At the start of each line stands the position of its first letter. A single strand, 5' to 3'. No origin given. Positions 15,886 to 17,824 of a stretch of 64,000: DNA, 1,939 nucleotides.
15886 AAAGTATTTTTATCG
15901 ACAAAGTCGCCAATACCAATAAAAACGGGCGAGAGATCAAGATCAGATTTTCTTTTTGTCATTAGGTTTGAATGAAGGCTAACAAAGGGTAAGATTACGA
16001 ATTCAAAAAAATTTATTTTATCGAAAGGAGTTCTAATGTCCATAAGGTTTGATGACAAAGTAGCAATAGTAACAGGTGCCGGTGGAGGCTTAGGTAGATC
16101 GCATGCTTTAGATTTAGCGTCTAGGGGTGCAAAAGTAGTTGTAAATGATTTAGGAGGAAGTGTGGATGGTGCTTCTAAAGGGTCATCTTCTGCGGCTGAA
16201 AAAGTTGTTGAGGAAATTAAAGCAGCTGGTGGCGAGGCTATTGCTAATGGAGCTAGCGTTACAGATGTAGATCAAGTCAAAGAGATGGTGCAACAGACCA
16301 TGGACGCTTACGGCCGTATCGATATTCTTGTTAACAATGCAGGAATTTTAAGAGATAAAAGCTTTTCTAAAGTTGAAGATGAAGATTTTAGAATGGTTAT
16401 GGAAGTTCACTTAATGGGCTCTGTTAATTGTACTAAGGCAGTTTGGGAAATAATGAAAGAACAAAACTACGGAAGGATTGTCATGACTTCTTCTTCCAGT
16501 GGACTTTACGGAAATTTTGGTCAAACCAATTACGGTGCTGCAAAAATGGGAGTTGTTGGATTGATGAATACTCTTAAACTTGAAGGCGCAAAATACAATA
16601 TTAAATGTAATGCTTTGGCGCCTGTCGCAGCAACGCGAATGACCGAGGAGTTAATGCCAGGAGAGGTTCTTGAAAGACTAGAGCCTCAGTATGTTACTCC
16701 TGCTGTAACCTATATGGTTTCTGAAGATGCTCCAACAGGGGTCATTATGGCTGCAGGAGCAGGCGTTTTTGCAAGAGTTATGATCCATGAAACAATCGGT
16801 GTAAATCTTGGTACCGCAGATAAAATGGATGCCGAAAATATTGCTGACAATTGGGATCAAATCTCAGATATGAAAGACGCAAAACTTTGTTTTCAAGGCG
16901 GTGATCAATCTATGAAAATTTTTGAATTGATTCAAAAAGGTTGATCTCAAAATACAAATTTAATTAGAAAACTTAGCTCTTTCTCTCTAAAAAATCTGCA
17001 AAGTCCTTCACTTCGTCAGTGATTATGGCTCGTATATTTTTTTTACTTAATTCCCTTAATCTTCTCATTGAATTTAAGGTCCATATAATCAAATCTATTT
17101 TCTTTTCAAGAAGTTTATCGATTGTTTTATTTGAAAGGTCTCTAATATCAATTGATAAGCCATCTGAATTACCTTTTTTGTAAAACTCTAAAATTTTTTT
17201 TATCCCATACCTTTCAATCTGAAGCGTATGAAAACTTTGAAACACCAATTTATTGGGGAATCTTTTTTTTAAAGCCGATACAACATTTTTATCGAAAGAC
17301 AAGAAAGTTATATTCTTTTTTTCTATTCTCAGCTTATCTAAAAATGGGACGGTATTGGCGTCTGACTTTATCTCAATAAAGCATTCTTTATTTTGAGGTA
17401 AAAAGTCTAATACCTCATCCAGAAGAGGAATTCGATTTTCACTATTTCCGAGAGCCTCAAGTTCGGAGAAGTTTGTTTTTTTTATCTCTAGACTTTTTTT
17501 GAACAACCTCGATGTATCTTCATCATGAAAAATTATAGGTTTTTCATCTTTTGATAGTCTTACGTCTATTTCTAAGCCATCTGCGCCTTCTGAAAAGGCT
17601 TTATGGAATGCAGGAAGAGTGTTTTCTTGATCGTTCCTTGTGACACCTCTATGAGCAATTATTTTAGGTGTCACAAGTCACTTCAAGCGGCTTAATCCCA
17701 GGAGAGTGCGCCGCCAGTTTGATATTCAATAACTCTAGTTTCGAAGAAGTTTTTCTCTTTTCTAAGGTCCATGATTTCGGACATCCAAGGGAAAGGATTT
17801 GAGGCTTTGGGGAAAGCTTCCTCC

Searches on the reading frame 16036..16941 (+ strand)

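Call 80: search_protein_families(library=pfam, proteins=[window:16036-16941:+], max_evalue=0.00001)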
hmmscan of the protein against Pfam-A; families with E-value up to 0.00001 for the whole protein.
window:16036-16941:+ (302 aa): 3 families
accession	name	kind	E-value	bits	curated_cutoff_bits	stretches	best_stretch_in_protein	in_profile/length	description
PF00106.31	adh_short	-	1.9e-48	165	26.6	1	8-206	1-190/195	short chain dehydrogenase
PF13561.12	adh_short_C2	-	2.7e-33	115.9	27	1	14-206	1-184/236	Enoyl-(Acyl carrier protein) reductase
PF08659.16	KR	-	8.2e-23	81.7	22.6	1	11-178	4-161/180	KR domain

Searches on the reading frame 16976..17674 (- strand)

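Call 80: search_protein_families(library=pfam, proteins=[window:16976-17674:-], max_evalue=0.00001)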
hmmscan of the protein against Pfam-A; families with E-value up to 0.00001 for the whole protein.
window:16976-17674:- (233 aa): 1 family
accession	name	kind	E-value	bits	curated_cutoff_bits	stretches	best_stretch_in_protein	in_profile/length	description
PF03009.23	GDPD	-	5e-30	105.8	23.6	1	8-222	1-242/244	Glycerophosphoryl diester phosphodiesterase family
